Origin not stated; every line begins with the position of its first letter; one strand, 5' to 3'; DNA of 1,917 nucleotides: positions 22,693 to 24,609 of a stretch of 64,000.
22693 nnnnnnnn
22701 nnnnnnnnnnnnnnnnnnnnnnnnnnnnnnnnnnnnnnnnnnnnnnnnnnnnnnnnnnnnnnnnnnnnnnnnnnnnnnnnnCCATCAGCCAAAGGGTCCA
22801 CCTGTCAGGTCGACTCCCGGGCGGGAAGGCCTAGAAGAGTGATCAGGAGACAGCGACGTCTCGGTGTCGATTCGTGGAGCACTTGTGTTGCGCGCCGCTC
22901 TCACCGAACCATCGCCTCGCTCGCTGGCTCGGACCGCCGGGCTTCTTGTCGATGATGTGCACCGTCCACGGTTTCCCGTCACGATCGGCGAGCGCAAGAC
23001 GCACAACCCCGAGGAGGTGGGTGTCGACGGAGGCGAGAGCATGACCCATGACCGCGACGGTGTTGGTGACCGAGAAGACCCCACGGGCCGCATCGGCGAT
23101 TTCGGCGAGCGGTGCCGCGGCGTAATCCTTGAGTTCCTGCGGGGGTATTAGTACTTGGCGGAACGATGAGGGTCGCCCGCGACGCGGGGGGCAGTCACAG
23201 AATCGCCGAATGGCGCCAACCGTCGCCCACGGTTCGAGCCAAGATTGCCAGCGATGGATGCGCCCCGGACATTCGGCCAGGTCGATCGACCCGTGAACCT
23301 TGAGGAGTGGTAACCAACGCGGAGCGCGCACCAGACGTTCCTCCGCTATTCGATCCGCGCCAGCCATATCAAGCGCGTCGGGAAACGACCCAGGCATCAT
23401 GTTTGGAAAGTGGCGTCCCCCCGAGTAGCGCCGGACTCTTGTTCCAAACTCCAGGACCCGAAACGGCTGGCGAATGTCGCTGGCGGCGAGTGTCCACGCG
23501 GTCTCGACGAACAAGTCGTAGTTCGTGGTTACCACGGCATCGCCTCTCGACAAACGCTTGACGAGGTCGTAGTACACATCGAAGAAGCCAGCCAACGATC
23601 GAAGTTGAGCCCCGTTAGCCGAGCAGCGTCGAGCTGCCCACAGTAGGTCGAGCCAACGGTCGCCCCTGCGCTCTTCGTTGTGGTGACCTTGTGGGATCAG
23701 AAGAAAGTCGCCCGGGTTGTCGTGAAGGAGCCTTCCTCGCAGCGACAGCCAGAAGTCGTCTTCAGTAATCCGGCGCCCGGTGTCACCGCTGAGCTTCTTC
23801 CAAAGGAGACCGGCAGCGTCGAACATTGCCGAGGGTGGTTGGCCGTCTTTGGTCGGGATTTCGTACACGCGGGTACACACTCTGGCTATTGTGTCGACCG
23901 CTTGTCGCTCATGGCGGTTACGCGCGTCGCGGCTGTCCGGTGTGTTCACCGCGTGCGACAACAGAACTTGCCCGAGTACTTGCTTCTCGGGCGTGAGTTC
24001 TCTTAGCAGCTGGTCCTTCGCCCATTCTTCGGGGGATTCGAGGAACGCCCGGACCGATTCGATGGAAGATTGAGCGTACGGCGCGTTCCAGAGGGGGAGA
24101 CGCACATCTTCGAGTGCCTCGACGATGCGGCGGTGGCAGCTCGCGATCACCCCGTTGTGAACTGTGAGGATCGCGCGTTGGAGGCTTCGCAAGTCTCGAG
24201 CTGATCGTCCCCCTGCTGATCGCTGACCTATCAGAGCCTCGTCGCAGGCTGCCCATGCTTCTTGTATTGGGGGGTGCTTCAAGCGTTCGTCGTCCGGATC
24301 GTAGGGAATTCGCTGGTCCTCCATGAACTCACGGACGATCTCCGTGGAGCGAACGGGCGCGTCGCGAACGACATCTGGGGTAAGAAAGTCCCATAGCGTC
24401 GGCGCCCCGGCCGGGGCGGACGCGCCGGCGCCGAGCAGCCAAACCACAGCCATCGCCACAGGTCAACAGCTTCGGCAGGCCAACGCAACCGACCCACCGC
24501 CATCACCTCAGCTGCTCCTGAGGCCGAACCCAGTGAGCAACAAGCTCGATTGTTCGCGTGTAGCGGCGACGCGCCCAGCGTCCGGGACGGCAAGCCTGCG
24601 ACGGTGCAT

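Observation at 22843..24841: SIR2-like protein with a ~295-aa insertion between the GAGAS and TTNYD motifs, possibly preceded by a small ORF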

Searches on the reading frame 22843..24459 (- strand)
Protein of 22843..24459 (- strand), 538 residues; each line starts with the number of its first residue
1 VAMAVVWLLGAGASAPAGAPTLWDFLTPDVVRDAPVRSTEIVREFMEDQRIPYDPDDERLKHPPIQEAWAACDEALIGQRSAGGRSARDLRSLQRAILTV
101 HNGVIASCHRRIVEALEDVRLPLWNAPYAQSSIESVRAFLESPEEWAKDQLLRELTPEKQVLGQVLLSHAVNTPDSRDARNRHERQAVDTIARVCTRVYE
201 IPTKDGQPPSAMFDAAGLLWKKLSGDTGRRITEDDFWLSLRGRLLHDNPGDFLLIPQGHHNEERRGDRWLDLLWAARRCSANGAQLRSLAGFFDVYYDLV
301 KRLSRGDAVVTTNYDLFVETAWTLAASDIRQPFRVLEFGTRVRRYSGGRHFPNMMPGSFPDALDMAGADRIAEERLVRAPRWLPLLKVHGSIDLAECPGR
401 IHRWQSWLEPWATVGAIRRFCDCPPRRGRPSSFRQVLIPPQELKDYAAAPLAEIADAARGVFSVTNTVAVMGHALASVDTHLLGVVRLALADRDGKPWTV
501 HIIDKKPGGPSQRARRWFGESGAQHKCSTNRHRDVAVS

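Call 3: search_protein_families(library=pfam, proteins=[window:22843-24459:-], max_evalue=1)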
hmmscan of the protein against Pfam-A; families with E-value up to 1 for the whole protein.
window:22843-24459:- (538 aa): 1 family
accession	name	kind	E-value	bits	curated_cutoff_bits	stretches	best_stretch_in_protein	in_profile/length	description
PF13289.12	SIR2_2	-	0.00011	22.8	24.5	1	308-393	2-51/141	SIR2-like domain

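Call 4: search_protein_families(library=padloc, proteins=[window:22843-24459:-], max_evalue=1)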
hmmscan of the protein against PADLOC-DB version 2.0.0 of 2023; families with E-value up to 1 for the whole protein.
window:22843-24459:- (538 aa): 8 families
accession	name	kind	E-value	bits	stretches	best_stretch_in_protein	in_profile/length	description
PDLC04087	SIR2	-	6.2e-07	26.6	1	300-395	126-197/343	-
PDLC02419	Aga_SIR2-PNTD1-PNTD2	-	7.7e-06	22.9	2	4-25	7-28/558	Class I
PDLC04081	SIR2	-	2.4e-05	21.7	1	7-67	21-77/345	-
PDLC04088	SIR2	-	0.0047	14.1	0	6-39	23-55/390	-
PDLC04082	SIR2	-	0.025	11.5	1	304-333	126-155/345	-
PDLC04961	PDC-S21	-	0.03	11.6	0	300-322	131-153/336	-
PDLC02408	Aga_SIR2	-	0.035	11.2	0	5-21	8-24/343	Class II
PDLC04084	SIR2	-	0.082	10.1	1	307-322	180-195/414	-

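Call 7: find_homologous_proteins(query=window:22843-24459:-)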
Query window:22843-24459:- (538 aa): 1 proteins with E <= 0.001 among 8000 candidates.
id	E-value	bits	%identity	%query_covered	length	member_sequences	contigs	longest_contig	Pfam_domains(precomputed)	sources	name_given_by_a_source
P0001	0.0e+0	1242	100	100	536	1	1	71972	-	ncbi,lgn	-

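Call 10: find_encoding_contigs(protein=P0001, flank=10000)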
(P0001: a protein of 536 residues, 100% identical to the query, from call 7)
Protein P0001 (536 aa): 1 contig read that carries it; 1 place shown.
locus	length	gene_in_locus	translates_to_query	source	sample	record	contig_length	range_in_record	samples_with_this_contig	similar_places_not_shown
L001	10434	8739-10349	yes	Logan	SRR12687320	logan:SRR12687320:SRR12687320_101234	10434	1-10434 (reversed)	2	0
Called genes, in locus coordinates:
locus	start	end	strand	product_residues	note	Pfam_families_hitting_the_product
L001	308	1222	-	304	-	-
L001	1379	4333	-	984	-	PF05729:NACHT, PF24883:NPHP3_N (weak)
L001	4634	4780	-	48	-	-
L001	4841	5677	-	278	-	-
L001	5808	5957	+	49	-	-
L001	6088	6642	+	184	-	-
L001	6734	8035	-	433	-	PF10463:Peptidase_U49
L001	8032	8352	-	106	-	-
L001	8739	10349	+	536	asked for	-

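Call 11: search_solved_structures(query=window:22843-24459:-, max_evalue=10, show_alignments=3)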
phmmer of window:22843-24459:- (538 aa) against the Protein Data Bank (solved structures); distinct sequences matched with E-value up to 10: 0.

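Call 12: search_protein_families(library=ncbifam, proteins=[window:22843-24459:-], max_evalue=0.1)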
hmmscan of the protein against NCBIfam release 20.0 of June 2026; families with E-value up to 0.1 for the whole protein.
window:22843-24459:- (538 aa): 0 families

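Call 16: search_protein_representatives(protein=window:22843-24459:-)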
Query: 538 residues. Proteins with E-value up to 0.001 (for the whole library): 24; up to 1e-10: 7; up to 1e-30: 1. The best 24 are listed.
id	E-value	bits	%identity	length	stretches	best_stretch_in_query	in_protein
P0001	0.0e+00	1241.7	100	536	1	3-538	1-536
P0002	3.2e-24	102.0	31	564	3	6-179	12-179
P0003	1.7e-21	93.0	31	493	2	284-505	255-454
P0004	2.5e-20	89.1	32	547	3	381-521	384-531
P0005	6.5e-18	81.2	30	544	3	6-149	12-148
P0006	4.3e-14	68.6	26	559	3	265-322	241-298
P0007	1.0e-11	60.7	28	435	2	290-523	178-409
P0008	2.5e-10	56.2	33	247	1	7-158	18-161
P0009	3.4e-10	55.7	31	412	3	384-525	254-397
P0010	6.8e-10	54.7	26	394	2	288-528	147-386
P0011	4.9e-09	51.9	34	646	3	382-503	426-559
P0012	1.1e-06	44.1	36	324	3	383-520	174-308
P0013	3.5e-06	42.5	28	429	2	290-506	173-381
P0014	3.5e-06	42.5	31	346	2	363-512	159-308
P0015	4.9e-06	42.0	27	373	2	289-487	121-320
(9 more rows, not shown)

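Call 20: find_homologous_proteins(query=A2, max_evalue=0.00001)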
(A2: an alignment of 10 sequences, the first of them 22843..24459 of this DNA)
Query A2 (10 sequences) (538 aa, profile of the alignment): 4 proteins with E <= 0.00001 among 8000 candidates.
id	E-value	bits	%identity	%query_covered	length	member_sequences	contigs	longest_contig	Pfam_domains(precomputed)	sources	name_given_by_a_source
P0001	4.6e-147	509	100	100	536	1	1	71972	-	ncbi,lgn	-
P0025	2.4e-35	141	65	4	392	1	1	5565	PF13289.13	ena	-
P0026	2.4e-27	114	67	4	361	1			-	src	-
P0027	3.5e-18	84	23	20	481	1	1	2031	PF13289.13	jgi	jgi:NAD-dependent SIR2 family protein deacetylase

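Call 22: find_related_loci(query=A2, collection=genome_contigs, flank=10000)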
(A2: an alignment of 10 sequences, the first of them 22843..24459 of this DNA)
Query A2 (538 aa) in genome_contigs; peptide patterns used: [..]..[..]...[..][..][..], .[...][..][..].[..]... (x = any residue, [..] = any of these).
599 stretches matched a pattern (row limit reached: there are more); 15 encode a relative of the query (tblastn E <= 1e-3); 15 distinct loci.
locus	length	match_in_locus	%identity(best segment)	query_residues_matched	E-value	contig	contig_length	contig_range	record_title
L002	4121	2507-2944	32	383-525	2e-10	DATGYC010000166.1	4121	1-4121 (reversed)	MAG TPA_asm: Symbiobacteriaceae bacterium isolate SMAG_U10625 k141_442449, whole genome shotgun sequence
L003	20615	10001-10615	27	307-534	2e-8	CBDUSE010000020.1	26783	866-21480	MAG TPA_asm: uncultured bacterium isolate SRR22302358_metabat2_11 genome assembly, contig: ERZ25746585.421, whole genome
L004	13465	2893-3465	29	285-496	2e-8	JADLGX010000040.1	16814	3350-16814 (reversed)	MAG: Candidatus Eisenbacteria bacterium isolate SJ457 c_000000046574, whole genome shotgun sequence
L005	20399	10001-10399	24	385-520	1e-7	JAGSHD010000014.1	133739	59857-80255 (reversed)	MAG: Candidatus Cloacimonadota bacterium isolate GY13CL_bin.7 k141_701876_length_133739_cov_36.9991, whole genome shotgu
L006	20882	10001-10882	21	174-506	2e-7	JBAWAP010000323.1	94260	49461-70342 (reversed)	MAG: Anaerolineae bacterium isolate MFD04381_ilm_asm_bin11 k127_44614, whole genome shotgun sequence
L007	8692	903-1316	31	371-500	4e-7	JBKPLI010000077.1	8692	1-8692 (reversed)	MAG: Actinomycetota bacterium isolate GS_HAYS_MAG_00096 GS_HAYS_000001676055, whole genome shotgun sequence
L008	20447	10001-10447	28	378-525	5e-7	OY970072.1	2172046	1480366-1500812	MAG: Candidatus Bathyarchaeota archaeon isolate MFD04408.bin.c.3 genome assembly, chromosome: 1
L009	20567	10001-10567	23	296-519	5e-7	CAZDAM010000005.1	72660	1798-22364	MAG TPA_asm: uncultured bacterium isolate binchicken_co208_466 genome assembly, contig: NODE_390_length_72660_cov_9.9335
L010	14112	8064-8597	24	355-519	7e-6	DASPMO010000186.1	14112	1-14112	MAG TPA_asm: Thermoanaerobaculia bacterium isolate SMAG_U12094 k141_150903, whole genome shotgun sequence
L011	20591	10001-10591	23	299-510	8e-6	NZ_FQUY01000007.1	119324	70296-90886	Desulforamulus putei DSM 12395, whole genome shotgun sequence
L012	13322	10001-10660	26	299-520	1e-5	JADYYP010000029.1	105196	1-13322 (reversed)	MAG: Planctomycetota bacterium isolate SJ533 c_000000793644, whole genome shotgun sequence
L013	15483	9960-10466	23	381-527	1e-5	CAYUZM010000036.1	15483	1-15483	MAG TPA_asm: uncultured Solibacteraceae bacterium isolate SRP302447_co4_295 genome assembly, contig: NODE_10061_length_1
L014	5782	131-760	25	270-516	2e-5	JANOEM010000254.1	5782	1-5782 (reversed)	MAG: Actinomycetes bacterium isolate SOY_65_metabat_270 SOY_65_k141_332196, whole genome shotgun sequence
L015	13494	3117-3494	26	294-446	3e-5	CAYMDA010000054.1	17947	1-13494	MAG TPA_asm: uncultured Verrucomicrobiota bacterium isolate SRP268622_co1_279 genome assembly, contig: NODE_6837_length_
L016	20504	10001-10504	26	371-520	4e-5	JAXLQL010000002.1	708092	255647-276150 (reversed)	MAG: Bryobacteraceae bacterium isolate STL-ACI2 C1.117.fa-2, whole genome shotgun sequence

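Call 25: find_encoding_contigs(protein=P0002, flank=10000)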
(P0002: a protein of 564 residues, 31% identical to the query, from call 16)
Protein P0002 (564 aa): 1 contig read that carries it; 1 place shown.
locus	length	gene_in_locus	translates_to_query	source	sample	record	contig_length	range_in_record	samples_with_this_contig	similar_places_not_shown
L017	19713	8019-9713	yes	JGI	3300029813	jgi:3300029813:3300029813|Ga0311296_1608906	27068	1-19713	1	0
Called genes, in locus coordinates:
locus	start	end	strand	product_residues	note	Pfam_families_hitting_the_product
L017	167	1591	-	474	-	PF01966:HD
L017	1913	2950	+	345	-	PF13191:AAA_16, PF13401:AAA_22, PF00004:AAA (weak), PF22703:Cdc6_lid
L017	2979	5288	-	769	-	PF26345:ScoMcrA_N, PF23913:DUF7255 (faint), PF00795:CN_hydrolase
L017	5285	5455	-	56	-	-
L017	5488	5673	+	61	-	PF04014:MazE_antitoxin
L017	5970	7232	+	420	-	-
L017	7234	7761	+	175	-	-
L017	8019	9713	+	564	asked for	PF13289:SIR2_2 (faint)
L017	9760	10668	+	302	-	PF26305:CD_NTase_C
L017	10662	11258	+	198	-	PF23471:Cap15_TM, PF18153:Cap15_CD_rec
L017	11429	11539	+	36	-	-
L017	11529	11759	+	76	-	-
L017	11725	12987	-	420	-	PF00589:Phage_integrase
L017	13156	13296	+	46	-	-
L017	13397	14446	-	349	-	-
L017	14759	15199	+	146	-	-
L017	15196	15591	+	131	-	-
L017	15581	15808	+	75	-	-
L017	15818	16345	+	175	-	PF04002:RadC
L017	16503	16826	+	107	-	-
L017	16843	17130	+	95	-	-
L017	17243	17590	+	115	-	PF13560:HTH_31, PF12844:HTH_19, PF13413:HTH_25 (weak), PF01381:HTH_3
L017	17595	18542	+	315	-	PF12705:PDDEXK_1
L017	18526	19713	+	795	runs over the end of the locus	-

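Call 26: find_encoding_contigs(protein=P0003, flank=10000)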
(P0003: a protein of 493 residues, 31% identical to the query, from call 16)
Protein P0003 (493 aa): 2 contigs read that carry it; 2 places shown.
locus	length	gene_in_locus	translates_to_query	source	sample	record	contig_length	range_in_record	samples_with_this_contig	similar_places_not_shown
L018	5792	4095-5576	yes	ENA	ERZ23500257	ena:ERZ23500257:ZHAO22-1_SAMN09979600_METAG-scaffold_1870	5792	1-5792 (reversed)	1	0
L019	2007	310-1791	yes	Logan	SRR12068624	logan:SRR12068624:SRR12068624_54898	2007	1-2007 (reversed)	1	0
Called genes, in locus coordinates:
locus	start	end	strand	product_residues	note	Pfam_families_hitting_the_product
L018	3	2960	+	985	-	?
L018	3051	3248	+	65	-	PF01176:eIF-1a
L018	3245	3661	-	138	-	-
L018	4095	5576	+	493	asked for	-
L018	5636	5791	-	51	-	?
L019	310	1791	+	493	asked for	-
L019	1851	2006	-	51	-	?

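Call 27: find_encoding_contigs(protein=P0004, flank=10000)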
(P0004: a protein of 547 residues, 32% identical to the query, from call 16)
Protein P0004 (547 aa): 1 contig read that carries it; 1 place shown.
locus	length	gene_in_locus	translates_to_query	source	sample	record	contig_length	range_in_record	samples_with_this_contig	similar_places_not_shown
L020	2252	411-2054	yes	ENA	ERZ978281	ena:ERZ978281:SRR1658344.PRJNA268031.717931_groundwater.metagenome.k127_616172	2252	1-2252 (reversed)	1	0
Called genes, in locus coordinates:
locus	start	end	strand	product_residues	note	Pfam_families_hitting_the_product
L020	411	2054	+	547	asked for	PF13289:SIR2_2 (faint)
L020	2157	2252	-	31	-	?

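Call 28: find_encoding_contigs(protein=P0005, flank=10000)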
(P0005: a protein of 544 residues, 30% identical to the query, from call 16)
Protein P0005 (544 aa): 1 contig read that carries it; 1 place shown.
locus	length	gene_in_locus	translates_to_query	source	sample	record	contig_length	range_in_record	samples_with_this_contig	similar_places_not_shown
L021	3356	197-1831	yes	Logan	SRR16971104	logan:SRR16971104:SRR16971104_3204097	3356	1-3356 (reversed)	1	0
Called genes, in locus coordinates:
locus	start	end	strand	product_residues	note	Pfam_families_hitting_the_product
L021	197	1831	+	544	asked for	-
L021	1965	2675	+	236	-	-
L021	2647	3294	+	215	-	PF10386:DUF2441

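Call 29: find_encoding_contigs(protein=P0006, flank=10000)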
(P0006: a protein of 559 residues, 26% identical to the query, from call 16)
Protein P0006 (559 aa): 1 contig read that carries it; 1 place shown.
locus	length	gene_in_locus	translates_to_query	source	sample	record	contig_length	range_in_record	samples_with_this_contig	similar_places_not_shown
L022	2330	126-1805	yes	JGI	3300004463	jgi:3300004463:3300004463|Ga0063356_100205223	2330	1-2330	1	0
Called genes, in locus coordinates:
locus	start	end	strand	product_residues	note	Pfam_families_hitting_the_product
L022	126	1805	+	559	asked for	PF13289:SIR2_2 (weak)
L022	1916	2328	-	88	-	?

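Call 30: find_encoding_contigs(protein=P0011, flank=10000)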
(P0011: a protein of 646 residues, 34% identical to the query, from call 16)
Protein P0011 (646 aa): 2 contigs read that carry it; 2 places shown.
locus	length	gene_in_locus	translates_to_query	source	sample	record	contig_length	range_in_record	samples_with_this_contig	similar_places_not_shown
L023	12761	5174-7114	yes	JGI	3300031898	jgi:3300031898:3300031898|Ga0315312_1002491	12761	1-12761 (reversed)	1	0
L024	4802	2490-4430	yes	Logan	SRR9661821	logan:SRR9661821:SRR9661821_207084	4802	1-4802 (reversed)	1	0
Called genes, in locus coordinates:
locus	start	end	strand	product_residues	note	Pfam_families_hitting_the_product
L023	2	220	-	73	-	?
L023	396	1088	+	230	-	PF00702:Hydrolase, PF03031:NIF (faint), PF12710:HAD, PF13419:HAD_2, PF13242:Hydrolase_like (weak)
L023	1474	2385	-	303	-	PF00296:Bac_luciferase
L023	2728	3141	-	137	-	-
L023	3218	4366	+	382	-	PF13367:PrsW-protease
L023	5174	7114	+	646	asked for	PF13289:SIR2_2 (faint)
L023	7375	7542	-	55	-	PF14534:DUF4440 (weak), PF12680:SnoaL_2 (weak)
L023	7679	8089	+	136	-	PF07366:SnoaL, PF12680:SnoaL_2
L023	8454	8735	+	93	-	-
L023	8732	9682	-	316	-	-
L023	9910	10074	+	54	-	-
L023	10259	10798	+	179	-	PF01398:JAB (weak), PF14464:Prok-JAB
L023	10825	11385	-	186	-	-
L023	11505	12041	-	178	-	-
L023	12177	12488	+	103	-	-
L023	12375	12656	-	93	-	-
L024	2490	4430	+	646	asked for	PF13289:SIR2_2 (faint)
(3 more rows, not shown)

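Call 31: predict_structure(alignment_id=A2)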
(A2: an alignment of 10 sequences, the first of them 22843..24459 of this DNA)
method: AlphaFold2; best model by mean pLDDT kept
length: 538 residues; sequences in the alignment: 10
mean_pLDDT: 68.7   pTM: 0.75
mean pLDDT of the five models: 68.7, 67.2, 64.1, 63.6, 62.7
residues with pLDDT >= 90: 76; 70-90: 220; 50-70: 117; < 50: 125
segments of 3 or more residues with pLDDT < 50: 168-173, 175-182, 202-204, 206-216, 218-220, 230-235, 237-266, 347-379, 428-430, 445-447, 529-538
pLDDT, mean of each block of 10 residues (from residue 1): 81 88 78 86 83 53 74 84 86 88 90 84 80 85 77 62 52 47 55 57 47 48 51 47 34 28 44 62 83 92 90 92 85 79 60 30 34 40 87 80 79 66 56 69 56 89 92 79 90 90 68 76 55 33
secondary structure, 60 per line:
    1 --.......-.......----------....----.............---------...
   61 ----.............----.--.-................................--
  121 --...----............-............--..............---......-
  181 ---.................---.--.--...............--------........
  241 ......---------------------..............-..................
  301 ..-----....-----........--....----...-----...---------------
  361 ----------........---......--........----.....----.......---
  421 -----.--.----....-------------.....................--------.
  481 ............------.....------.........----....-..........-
elements in order: E3-9 H11-17 H28-31 H36-48 H65-77 H87-118 H130-141 H143-154 H157-170 H174-179 H184-200 H210-224 H233-246 H268-281 H283-302 E308-311 H317-324 H327-330 E335-337 E343-345 H371-378 E382-387 E390-397 E402-406 H411-417 E434-437 H451-464 E465-471 H480-492 E499-503 H510-518 E523-526 H528-537
